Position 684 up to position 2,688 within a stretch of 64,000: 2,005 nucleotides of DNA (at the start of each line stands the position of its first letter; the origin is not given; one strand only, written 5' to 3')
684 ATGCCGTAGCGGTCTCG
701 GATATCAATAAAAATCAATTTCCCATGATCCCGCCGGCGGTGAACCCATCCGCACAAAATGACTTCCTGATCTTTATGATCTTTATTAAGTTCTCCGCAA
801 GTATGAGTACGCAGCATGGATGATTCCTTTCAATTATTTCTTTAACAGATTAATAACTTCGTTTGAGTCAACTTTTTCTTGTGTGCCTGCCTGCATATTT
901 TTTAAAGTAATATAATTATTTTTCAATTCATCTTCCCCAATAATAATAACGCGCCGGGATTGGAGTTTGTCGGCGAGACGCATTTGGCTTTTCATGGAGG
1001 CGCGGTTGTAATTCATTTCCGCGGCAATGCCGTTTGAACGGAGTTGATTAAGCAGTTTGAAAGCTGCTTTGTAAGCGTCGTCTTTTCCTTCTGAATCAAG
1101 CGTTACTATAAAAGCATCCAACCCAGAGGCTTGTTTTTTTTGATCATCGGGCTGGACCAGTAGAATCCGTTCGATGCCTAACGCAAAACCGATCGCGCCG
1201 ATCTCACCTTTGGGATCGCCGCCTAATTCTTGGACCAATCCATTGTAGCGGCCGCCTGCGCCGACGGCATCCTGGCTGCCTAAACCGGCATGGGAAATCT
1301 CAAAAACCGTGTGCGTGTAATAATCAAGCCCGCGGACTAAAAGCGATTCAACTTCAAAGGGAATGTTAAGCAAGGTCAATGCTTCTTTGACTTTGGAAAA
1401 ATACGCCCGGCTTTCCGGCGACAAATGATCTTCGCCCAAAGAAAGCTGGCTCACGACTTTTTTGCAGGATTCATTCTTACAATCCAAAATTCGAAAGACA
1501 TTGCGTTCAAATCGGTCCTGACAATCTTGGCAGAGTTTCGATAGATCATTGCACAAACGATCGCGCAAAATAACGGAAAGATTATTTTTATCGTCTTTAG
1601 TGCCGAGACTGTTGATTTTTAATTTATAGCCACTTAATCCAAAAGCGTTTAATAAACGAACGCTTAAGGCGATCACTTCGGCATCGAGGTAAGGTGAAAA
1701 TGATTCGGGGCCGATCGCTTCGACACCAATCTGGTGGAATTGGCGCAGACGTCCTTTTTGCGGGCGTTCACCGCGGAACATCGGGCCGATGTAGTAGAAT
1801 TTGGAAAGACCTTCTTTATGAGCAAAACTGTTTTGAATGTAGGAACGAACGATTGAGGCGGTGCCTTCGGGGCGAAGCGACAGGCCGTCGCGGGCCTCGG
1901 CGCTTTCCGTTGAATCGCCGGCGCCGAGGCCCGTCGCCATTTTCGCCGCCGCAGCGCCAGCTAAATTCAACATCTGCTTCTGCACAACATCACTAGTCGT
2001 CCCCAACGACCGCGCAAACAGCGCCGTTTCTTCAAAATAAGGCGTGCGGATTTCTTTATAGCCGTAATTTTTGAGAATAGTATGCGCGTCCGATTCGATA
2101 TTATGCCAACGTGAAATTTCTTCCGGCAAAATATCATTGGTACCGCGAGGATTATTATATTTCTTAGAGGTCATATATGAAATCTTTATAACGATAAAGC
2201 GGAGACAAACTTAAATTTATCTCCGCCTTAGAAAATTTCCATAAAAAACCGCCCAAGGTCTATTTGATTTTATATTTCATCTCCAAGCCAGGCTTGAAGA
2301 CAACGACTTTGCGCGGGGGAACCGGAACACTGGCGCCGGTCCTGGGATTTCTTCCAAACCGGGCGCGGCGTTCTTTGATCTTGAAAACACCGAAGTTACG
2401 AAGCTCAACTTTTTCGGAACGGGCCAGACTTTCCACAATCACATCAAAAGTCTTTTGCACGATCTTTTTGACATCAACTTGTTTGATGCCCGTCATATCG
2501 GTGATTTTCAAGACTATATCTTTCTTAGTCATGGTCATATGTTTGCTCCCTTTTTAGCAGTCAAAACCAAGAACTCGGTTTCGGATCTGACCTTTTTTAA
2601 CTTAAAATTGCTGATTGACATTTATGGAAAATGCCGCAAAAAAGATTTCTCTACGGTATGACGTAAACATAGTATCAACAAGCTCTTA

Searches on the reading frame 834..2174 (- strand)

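Call 71: search_protein_families(library=pfam, proteins=[window:834-2174:-], max_evalue=0.00001)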
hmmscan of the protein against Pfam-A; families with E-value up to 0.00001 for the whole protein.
window:834-2174:- (446 aa): 3 families
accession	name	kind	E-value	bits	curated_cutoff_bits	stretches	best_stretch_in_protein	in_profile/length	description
PF13393.11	tRNA-synt_His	-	2e-34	119.7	25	1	97-337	64-308/308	Histidyl-tRNA synthetase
PF03129.25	HGTP_anticodon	-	1e-14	54.9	21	1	354-446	2-93/94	Anticodon binding domain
PF00587.30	tRNA-synt_2b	-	7e-14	52.7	29.3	1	94-340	7-174/179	tRNA synthetase class II core domain (G, H, P, S and T)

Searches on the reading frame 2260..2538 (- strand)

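Call 71: search_protein_families(library=pfam, proteins=[window:2260-2538:-], max_evalue=0.00001)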
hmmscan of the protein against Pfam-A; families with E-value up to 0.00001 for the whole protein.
window:2260-2538:- (92 aa): 2 families
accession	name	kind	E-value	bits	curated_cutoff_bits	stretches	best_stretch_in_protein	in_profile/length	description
PF00216.26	Bac_DNA_binding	-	8.7e-30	103.3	22.4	1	3-91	1-89/90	Bacterial DNA-binding protein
PF18291.6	HU-HIG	-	1.6e-07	31.8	26.2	1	2-90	31-117/125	HU domain fused to wHTH, Ig, or Glycine-rich motif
